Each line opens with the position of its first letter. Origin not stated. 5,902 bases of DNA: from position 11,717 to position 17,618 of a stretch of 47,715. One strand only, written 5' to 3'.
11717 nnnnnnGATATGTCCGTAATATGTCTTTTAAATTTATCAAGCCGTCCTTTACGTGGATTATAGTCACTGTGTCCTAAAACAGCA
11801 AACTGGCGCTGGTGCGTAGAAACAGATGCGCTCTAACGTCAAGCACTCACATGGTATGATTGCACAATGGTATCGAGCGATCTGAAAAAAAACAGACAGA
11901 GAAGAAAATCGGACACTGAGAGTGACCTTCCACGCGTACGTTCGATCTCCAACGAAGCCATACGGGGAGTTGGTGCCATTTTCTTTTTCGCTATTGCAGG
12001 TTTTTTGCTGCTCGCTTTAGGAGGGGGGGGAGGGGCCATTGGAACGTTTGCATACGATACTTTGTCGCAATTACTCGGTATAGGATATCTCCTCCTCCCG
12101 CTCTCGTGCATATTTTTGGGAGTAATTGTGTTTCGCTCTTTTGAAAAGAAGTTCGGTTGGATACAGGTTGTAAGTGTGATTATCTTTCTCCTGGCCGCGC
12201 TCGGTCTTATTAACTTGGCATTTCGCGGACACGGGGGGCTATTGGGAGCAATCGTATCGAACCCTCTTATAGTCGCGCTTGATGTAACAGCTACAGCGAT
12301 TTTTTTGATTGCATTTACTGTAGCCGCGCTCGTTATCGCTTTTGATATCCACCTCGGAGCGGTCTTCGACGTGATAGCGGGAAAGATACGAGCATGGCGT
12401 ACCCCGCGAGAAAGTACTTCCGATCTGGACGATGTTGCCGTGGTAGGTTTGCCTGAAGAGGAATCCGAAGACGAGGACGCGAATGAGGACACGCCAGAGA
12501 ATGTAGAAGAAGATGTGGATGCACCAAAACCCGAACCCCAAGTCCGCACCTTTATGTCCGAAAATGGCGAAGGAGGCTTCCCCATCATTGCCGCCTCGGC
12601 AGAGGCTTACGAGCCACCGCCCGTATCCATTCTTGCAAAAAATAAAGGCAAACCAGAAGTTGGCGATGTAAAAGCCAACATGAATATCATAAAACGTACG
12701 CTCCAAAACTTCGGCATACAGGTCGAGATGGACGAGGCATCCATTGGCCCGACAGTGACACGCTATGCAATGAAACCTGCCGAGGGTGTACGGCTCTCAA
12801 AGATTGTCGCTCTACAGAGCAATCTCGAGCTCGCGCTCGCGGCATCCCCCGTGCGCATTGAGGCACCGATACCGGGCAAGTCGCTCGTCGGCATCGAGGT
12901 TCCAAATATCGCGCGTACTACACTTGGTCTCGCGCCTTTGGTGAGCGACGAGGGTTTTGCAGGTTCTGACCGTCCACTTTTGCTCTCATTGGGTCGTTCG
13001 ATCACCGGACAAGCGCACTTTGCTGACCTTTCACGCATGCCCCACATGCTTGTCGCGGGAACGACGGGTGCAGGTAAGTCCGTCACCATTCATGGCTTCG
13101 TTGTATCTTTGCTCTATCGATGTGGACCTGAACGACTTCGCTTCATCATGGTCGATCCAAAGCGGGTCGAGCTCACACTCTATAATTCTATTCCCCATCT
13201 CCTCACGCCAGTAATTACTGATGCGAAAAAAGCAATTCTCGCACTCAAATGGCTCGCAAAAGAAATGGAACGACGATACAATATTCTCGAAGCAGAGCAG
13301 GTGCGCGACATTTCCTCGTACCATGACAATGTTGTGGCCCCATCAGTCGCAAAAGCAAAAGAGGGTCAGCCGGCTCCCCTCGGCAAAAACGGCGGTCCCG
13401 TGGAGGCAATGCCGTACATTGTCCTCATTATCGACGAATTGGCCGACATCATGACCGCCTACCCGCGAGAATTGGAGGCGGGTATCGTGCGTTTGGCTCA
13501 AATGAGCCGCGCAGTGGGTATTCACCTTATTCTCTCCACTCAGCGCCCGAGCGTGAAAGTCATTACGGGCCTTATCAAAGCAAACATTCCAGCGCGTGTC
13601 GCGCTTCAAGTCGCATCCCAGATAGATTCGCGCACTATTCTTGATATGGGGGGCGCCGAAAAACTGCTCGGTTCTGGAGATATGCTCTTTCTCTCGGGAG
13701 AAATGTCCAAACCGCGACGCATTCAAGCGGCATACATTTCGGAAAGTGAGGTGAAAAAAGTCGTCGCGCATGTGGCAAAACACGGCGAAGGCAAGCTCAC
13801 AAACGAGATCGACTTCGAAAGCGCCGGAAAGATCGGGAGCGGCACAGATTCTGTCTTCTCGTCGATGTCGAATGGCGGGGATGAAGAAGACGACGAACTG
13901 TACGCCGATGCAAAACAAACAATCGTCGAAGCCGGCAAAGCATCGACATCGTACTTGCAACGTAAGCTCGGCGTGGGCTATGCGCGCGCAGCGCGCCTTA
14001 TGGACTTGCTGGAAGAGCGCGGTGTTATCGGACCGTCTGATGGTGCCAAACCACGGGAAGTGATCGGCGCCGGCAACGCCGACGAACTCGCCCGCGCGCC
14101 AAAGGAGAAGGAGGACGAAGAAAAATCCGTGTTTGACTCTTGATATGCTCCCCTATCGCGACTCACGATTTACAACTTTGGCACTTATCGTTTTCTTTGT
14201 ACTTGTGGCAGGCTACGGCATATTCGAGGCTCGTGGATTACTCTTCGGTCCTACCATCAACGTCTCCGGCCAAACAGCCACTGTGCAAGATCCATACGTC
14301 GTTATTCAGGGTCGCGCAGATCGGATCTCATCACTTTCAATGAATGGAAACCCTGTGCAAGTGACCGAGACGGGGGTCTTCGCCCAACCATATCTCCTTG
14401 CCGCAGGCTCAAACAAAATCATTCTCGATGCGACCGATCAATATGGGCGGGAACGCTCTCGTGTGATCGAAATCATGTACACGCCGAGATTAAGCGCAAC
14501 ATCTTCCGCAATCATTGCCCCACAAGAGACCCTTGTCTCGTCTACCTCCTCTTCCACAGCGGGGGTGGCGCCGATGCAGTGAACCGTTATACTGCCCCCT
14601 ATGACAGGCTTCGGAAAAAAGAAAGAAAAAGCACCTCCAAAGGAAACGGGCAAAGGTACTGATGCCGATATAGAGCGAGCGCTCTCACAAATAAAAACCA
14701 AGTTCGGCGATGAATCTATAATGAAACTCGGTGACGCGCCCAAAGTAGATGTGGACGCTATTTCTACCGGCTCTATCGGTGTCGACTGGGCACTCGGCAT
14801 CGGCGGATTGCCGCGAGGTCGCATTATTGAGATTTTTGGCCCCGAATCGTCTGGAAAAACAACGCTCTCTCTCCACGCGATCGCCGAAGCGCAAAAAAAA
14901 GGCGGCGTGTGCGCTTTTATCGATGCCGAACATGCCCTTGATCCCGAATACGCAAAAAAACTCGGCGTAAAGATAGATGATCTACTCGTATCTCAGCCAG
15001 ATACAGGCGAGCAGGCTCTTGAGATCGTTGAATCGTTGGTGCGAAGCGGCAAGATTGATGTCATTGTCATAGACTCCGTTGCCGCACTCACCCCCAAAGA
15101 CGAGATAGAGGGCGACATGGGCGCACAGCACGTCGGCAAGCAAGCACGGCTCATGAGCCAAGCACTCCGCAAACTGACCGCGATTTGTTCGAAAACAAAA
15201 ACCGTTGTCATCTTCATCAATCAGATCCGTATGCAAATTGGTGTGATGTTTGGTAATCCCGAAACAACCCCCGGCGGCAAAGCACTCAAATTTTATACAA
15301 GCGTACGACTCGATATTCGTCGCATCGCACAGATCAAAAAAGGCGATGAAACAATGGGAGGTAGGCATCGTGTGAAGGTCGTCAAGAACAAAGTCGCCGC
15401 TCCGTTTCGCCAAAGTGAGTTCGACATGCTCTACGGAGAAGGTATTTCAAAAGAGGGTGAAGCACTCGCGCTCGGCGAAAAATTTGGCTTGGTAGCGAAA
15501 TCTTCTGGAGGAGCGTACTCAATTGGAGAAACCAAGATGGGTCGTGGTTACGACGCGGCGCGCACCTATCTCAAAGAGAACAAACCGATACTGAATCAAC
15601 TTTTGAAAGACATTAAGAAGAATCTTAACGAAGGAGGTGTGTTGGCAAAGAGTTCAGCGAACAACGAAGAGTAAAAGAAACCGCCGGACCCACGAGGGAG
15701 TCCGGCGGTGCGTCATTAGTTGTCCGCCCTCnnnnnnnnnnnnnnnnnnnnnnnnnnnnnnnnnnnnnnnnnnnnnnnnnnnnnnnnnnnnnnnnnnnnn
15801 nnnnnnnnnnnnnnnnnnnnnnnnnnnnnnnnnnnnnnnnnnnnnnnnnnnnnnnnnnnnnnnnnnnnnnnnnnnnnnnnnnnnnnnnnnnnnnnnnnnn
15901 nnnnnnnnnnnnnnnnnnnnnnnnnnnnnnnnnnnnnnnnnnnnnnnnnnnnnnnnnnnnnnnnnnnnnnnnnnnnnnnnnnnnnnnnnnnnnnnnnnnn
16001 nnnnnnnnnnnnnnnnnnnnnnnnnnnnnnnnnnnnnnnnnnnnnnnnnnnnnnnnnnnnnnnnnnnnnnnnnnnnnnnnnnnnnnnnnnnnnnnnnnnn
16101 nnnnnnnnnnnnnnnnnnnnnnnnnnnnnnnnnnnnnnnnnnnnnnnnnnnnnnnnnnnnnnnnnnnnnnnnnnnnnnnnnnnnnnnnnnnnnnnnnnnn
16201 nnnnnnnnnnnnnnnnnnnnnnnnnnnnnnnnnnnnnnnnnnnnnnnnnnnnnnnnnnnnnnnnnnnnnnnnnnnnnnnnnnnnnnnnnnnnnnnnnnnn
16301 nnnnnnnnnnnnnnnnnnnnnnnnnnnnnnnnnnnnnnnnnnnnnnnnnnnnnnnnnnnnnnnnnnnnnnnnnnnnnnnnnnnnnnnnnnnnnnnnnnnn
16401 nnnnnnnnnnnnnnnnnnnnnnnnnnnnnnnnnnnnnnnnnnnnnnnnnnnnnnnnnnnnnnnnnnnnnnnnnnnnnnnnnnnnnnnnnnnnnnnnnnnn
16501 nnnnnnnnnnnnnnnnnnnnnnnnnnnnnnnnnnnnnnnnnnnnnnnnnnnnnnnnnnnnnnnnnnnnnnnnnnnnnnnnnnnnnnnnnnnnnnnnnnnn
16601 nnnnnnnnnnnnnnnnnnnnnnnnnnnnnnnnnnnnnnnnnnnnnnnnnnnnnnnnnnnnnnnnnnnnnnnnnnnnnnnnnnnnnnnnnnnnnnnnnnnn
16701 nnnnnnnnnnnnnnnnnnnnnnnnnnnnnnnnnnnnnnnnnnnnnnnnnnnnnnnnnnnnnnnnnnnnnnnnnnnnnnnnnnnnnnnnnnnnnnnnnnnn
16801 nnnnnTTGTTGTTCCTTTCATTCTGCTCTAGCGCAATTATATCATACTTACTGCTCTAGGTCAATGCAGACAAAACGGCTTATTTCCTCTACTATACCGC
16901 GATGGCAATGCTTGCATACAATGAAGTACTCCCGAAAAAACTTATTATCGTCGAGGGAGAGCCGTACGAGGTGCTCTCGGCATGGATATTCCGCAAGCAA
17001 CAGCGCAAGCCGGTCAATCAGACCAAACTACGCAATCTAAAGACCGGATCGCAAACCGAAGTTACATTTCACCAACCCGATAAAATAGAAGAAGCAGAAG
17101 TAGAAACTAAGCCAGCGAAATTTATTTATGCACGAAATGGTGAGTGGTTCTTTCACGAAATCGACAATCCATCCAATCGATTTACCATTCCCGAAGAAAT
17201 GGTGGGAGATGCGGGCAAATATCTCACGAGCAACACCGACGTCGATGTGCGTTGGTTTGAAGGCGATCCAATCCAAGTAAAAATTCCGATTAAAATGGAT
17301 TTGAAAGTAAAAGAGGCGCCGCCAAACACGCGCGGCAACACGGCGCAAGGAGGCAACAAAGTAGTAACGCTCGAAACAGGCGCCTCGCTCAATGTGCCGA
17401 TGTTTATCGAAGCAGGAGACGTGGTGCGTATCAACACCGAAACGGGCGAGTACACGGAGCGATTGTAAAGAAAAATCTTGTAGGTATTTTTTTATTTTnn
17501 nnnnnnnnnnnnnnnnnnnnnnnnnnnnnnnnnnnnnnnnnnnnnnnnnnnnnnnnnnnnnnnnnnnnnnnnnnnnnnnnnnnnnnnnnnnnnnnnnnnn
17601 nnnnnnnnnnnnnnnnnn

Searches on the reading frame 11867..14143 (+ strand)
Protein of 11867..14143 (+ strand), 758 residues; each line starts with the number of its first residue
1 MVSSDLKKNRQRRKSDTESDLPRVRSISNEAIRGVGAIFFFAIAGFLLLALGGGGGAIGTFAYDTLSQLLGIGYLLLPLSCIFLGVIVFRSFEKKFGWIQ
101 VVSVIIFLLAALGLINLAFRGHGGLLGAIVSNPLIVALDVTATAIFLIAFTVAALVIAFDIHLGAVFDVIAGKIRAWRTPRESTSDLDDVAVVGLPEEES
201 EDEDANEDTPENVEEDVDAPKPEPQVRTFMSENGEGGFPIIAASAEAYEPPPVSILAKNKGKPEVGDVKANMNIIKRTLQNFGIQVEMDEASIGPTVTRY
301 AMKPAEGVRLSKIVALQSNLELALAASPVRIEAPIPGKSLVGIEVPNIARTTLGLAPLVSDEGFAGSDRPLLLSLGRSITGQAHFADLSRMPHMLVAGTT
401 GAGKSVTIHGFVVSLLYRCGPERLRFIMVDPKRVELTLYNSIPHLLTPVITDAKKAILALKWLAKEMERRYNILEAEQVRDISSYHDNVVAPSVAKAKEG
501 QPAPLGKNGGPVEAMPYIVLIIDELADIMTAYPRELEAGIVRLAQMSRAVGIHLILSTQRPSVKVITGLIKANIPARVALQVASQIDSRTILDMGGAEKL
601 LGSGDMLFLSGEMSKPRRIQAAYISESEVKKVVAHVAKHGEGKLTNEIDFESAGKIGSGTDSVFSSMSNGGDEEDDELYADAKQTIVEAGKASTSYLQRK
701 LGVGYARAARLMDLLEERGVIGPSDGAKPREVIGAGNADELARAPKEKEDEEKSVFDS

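Call 66: search_protein_families(library=pfam, proteins=[window:11867-14143:+], max_evalue=0.001)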
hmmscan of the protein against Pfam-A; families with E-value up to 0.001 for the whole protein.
window:11867-14143:+ (758 aa): 4 families
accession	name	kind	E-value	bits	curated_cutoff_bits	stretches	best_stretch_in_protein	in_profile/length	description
PF01580.24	FtsK_SpoIIIE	-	2.2e-56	191.2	24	1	360-563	7-221/221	FtsK/SpoIIIE family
PF09397.16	FtsK_gamma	-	5.9e-27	93.6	30.6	1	673-733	1-61/63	Ftsk gamma domain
PF17854.6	FtsK_alpha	-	6.2e-27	94.2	22.9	1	251-347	2-101/101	FtsK alpha domain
PF13491.11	FtsK_4TM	-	1.1e-06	28.9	23.1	1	55-169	47-169/171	4TM region of DNA translocase FtsK/SpoIIIE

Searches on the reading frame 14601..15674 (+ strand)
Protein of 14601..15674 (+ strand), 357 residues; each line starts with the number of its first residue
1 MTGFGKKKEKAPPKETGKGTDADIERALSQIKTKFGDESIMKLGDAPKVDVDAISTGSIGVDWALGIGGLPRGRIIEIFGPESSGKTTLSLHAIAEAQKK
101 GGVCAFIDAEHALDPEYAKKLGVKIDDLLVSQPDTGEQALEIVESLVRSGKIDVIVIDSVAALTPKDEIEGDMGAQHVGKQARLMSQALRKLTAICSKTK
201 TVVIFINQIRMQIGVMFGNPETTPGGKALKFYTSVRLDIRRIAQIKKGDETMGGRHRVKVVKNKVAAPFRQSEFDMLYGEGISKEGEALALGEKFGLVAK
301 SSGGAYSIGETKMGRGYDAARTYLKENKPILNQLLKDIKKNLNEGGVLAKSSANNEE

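Call 66: search_protein_families(library=pfam, proteins=[window:14601-15674:+], max_evalue=0.001)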
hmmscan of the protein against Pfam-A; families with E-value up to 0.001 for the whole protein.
window:14601-15674:+ (357 aa): 6 families
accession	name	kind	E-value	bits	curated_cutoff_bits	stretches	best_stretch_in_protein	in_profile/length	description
PF00154.27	RecA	-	1.1e-139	464.7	27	1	24-283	3-262/262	recA bacterial DNA recombination protein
PF08423.17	Rad51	-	2.1e-10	40.7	22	1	53-241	7-211/244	Rad51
PF21096.2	RecA_C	-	4.5e-08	33.5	27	1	286-342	1-56/57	RecA C-terminal domain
PF06745.19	ATPase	-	9.1e-08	32.2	26.6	1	55-127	2-76/231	KaiC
PF13481.12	AAA_25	-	2.4e-05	24.5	27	0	49-204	10-185/195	AAA domain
PF01637.24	ATPase_2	-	4.6e-05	23.8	33.2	1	74-209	21-119/225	ATPase domain predominantly from Archaea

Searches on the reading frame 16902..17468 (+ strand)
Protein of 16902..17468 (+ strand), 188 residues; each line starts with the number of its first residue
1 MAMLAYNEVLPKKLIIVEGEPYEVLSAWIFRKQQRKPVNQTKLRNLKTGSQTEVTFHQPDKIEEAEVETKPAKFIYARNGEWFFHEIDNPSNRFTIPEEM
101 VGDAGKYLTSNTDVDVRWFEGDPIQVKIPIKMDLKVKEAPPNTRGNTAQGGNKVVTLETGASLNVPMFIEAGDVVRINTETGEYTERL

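Call 66: search_protein_families(library=pfam, proteins=[window:16902-17468:+], max_evalue=0.001)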
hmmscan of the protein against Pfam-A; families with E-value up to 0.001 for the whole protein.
window:16902-17468:+ (188 aa): 3 families
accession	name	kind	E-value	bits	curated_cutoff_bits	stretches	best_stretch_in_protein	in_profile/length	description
PF09285.17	Elong-fact-P_C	-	5.3e-22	77.7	25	1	133-187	2-56/56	Elongation factor P, C-terminal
PF08207.18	EFP_N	-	1.1e-08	35.3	23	1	14-62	10-58/58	Elongation factor P (EF-P) KOW-like domain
PF01132.26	EFP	-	1.5e-05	25.3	27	1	93-124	23-54/54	Elongation factor P (EF-P) OB domain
